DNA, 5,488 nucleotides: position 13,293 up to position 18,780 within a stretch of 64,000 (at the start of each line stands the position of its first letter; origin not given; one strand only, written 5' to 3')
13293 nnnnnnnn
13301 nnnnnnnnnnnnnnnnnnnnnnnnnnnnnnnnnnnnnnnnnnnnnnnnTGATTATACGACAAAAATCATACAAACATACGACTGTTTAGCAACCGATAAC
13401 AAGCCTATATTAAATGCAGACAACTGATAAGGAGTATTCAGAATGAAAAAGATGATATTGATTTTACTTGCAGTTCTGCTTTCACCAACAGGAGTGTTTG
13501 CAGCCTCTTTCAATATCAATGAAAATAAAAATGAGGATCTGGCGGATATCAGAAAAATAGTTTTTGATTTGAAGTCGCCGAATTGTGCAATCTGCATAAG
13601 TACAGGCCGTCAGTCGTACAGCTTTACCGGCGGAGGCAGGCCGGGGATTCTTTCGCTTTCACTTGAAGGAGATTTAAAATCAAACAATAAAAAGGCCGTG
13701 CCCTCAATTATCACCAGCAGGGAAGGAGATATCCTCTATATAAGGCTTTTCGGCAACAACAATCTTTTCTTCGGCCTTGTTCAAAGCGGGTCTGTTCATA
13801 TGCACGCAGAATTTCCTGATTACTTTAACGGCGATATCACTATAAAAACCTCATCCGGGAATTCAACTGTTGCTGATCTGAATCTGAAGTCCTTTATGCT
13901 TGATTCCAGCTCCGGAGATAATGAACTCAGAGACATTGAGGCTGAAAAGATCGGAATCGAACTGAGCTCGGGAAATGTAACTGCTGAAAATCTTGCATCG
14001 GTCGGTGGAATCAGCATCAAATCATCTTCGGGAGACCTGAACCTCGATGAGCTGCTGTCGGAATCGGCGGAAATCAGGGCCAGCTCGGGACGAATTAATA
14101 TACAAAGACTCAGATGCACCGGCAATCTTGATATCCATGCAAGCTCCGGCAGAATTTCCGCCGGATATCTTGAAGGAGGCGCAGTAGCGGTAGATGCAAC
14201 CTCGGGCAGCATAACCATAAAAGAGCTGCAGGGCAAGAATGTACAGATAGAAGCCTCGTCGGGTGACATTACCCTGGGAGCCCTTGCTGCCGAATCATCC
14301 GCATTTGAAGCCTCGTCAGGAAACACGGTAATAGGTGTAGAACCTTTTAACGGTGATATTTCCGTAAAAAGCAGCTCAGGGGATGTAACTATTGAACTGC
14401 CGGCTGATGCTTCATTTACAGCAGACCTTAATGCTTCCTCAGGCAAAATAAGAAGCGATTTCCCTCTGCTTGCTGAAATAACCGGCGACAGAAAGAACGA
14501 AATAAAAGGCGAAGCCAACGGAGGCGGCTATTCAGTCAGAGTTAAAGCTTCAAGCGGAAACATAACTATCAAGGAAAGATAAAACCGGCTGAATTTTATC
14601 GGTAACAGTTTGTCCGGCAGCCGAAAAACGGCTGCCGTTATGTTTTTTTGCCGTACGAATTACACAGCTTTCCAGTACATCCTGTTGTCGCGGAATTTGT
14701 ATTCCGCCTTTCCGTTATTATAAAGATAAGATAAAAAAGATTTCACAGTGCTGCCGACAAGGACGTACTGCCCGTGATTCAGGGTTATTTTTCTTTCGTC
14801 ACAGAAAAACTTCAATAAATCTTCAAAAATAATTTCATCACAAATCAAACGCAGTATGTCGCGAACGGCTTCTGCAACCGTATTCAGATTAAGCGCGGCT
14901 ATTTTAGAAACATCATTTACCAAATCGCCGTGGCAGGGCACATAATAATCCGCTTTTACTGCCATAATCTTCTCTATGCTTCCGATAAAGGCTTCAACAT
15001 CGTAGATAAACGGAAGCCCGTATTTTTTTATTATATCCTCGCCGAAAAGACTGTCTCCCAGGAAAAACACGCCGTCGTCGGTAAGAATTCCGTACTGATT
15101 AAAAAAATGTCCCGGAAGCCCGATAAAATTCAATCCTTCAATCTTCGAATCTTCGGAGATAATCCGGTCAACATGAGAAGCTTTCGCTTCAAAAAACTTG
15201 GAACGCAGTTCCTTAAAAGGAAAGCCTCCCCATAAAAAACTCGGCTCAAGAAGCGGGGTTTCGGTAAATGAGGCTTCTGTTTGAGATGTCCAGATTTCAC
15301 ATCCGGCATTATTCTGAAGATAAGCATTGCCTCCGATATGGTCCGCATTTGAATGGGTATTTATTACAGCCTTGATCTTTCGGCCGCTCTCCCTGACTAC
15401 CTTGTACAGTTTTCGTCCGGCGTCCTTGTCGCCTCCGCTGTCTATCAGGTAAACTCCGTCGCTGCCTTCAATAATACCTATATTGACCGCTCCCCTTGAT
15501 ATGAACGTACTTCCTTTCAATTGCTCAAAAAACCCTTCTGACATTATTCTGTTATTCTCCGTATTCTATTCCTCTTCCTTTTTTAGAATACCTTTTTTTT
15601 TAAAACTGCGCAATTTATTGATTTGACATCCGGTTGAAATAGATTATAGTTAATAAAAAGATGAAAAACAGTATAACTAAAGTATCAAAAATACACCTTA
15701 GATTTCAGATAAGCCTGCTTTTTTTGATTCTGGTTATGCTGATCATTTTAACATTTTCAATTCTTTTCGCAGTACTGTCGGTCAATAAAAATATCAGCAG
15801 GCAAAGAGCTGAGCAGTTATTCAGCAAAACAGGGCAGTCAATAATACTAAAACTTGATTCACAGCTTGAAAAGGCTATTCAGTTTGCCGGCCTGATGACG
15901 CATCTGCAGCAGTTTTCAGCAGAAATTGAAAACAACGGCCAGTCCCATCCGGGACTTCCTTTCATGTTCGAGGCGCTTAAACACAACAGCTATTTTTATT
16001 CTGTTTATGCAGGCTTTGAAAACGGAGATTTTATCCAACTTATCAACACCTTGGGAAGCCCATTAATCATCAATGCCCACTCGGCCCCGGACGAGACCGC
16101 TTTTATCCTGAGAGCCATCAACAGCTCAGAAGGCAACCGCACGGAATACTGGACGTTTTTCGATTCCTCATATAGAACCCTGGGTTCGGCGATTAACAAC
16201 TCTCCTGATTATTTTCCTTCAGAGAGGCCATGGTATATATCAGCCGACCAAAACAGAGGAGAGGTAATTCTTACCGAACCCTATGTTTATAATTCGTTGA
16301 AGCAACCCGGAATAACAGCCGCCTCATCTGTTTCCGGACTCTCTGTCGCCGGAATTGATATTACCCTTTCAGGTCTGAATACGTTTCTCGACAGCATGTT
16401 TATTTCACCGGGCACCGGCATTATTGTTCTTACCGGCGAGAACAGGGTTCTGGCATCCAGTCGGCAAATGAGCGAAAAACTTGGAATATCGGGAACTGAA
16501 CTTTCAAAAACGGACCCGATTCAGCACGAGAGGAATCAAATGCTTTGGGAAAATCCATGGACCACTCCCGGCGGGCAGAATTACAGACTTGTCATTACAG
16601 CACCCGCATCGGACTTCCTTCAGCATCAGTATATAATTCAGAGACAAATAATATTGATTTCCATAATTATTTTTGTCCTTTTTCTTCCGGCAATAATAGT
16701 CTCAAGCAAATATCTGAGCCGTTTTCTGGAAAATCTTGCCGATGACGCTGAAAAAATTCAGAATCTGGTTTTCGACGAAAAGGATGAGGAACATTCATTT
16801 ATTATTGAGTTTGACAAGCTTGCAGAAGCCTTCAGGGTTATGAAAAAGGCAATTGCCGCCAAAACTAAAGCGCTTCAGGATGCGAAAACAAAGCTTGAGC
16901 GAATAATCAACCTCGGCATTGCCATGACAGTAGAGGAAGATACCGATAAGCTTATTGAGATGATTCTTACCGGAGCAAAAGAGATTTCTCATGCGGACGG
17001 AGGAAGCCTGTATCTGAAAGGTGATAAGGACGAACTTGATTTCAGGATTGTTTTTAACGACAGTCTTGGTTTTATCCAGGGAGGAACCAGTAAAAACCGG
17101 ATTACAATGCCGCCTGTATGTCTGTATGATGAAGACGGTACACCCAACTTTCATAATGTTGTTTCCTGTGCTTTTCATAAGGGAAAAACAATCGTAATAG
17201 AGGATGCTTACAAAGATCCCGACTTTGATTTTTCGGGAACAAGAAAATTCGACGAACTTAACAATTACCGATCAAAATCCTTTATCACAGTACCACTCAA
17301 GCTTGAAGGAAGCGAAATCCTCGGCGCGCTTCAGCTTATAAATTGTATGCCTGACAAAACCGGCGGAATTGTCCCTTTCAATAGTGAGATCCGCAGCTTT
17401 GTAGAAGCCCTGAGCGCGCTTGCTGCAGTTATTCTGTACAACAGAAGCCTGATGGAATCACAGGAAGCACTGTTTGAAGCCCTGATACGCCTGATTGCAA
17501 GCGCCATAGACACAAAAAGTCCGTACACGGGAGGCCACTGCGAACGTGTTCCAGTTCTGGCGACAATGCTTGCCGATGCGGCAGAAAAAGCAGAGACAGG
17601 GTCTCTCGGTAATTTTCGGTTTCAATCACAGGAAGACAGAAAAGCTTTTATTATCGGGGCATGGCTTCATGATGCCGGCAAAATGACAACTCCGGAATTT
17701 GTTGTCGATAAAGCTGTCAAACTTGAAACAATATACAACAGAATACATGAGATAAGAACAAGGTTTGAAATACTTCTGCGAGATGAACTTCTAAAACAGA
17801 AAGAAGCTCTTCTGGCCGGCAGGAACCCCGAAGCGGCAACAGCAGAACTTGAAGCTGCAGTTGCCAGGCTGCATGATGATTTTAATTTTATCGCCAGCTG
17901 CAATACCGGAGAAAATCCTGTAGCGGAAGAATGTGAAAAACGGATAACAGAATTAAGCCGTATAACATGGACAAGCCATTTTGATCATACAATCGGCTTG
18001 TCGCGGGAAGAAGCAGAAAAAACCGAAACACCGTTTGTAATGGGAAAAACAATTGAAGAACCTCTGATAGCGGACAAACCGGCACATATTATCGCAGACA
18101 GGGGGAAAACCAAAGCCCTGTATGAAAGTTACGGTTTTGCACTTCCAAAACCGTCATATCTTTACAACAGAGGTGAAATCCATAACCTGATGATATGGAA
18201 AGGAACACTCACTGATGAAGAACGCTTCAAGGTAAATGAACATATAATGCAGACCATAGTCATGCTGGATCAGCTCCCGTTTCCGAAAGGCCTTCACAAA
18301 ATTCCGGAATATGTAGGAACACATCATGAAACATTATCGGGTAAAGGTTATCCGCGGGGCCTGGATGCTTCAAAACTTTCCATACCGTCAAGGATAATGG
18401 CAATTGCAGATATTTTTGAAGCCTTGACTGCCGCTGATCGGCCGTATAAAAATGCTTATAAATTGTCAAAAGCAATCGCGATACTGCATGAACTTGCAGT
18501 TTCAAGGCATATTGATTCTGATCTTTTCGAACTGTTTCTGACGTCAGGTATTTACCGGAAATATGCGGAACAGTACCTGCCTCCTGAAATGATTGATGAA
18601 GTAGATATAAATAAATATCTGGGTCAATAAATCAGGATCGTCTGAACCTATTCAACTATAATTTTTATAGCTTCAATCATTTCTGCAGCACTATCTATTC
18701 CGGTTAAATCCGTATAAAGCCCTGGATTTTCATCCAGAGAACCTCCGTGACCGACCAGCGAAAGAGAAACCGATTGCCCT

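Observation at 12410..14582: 7-TM LuxR-type one-component regulator paired with a secreted DUF4097 beta-helix protein (LiaF/LiaR-like logic without a kinase)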

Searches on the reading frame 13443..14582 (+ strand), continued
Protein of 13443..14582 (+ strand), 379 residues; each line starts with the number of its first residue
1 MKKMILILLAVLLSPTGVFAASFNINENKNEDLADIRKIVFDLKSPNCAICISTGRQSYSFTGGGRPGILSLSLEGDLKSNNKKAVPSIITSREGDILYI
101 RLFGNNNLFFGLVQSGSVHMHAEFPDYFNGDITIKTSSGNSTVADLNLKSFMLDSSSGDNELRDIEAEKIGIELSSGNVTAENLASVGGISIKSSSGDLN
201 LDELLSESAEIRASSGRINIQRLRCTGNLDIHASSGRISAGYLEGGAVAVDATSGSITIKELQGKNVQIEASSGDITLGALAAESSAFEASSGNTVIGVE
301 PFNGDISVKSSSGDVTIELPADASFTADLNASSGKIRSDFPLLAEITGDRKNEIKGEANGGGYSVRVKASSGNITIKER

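Call 54: fold_search(model_id=the predicted structure, library=pdb)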
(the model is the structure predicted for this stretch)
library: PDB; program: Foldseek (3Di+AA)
matches with E <= 10: 47; with E <= 0.001: 7
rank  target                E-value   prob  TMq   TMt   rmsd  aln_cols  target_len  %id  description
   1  4qrk                  2.0e-07  1.00  0.22  0.35  16.5       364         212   11  Crystal structure of a putative cell adhesion protein (CLOSPO_03726) from Clostridium sporogenes ATCC 15579 at 1.95 A re (released 2014-07-23)
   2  3ljy_B                2.1e-04  1.00  0.26  0.35   9.4       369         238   14  Crystal structure of putative adhesin (YP_001304413.1) from Parabacteroides distasonis ATCC 8503 at 2.41 A resolution (released 2010-03-02)
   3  3lyc_A                2.3e-04  0.99  0.25  0.32  10.5       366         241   14  Crystal structure of Putative pectinase (YP_001304412.1) from Parabacteroides distasonis ATCC 8503 at 2.30 A resolutio (released 2010-03-16)
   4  3ljy_A                4.7e-04  1.00  0.25  0.33   9.7       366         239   13  Crystal structure of putative adhesin (YP_001304413.1) from Parabacteroides distasonis ATCC 8503 at 2.41 A resolution (released 2010-03-02)
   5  4opw_A                5.2e-04  1.00  0.26  0.35   9.7       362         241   11  Crystal structure of a putative adhesin (PARMER_02777) from Parabacteroides merdae ATCC 43184 at 1.75 A resolution (released 2014-04-02)
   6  4opw_B                6.0e-04  0.94  0.22  0.29  11.9       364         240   11  Crystal structure of a putative adhesin (PARMER_02777) from Parabacteroides merdae ATCC 43184 at 1.75 A resolution (released 2014-04-02)
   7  3pet_A                9.1e-04  0.97  0.18  0.29  12.0       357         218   10  Crystal structure of a putative adhesin (BF0245) from Bacteroides fragilis NCTC 9343 at 2.07 A resolution (released 2011-02-09)
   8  7muc_AM               1.1e-03  1.00  0.38  0.46   9.6       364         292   12  Legionella pneumophila Dot/Icm T4SS C1 Reconstruction (released 2021-10-06)
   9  3lyc_N                1.1e-03  0.99  0.25  0.34  10.5       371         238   11  Crystal structure of Putative pectinase (YP_001304412.1) from Parabacteroides distasonis ATCC 8503 at 2.30 A resolutio (released 2010-03-16)
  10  3jx8_D                2.1e-03  0.96  0.25  0.32  10.1       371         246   13  Crystal structure of Putative lipid binding protein (YP_001304415.1) from Parabacteroides distasonis ATCC 8503 at 2.16 (released 2009-11-10)
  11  4ygu_D                2.8e-03  0.99  0.22  0.40  10.8       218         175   16  Crystal structure of a putative adhesin (BACEGG_01763) from Bacteroides eggerthii DSM 20697 at 2.20 A resolution (released 2015-03-11)
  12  3lyc_F                2.8e-03  0.89  0.25  0.32  10.4       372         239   12  Crystal structure of Putative pectinase (YP_001304412.1) from Parabacteroides distasonis ATCC 8503 at 2.30 A resolutio (released 2010-03-16)
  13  3lyc_B                3.4e-03  0.95  0.25  0.33  10.5       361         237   13  Crystal structure of Putative pectinase (YP_001304412.1) from Parabacteroides distasonis ATCC 8503 at 2.30 A resolutio (released 2010-03-16)
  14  3jx8_A                3.5e-03  0.97  0.24  0.32  10.5       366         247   11  Crystal structure of Putative lipid binding protein (YP_001304415.1) from Parabacteroides distasonis ATCC 8503 at 2.16 (released 2009-11-10)
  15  3lyc_L                5.9e-03  0.69  0.20  0.26  12.6       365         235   10  Crystal structure of Putative pectinase (YP_001304412.1) from Parabacteroides distasonis ATCC 8503 at 2.30 A resolutio (released 2010-03-16)
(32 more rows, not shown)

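Call 90: search_protein_families(library=padloc, proteins=[window:13443-14582:+], max_evalue=0.001)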
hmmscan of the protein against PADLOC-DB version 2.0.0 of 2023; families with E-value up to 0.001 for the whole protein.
window:13443-14582:+ (379 aa): 0 families

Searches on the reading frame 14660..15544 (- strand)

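Call 3: search_protein_families(library=pfam, proteins=[window:14660-15544:-], max_evalue=0.01)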
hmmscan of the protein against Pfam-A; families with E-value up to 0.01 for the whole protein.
window:14660-15544:- (294 aa): 2 families
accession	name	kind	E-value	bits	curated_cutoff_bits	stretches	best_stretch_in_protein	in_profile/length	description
PF00753.33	Lactamase_B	-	9.2e-22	78.4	22.7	1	17-205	3-196/196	Metallo-beta-lactamase superfamily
PF12706.13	Lactamase_B_2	-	0.0025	17.9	27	1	33-85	4-61/200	Beta-lactamase superfamily domain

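Call 90: search_protein_families(library=padloc, proteins=[window:14660-15544:-], max_evalue=0.001)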
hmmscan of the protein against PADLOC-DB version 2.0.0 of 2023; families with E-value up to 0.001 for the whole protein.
window:14660-15544:- (294 aa): 1 family
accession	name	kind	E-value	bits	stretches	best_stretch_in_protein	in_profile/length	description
PDLC03854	LmuA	-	0.00012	19.3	1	32-76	29-76/345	-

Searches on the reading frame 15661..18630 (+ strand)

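Call 3: search_protein_families(library=pfam, proteins=[window:15661-18630:+], max_evalue=0.01)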
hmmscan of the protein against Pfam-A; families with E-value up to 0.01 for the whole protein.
window:15661-18630:+ (989 aa): 4 families
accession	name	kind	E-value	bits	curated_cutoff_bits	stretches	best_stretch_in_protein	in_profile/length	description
PF13487.12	HD_5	-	7.4e-39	133.6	27.2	1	813-955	27-170/170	HD domain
PF01590.32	GAF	-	1.7e-10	42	22.4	1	427-591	1-132/133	GAF domain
PF01966.28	HD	-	2.8e-09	37.7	22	1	625-741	3-89/116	HD domain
PF13185.12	GAF_2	-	4.4e-05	24.1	28.6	1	426-592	2-135/136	GAF domain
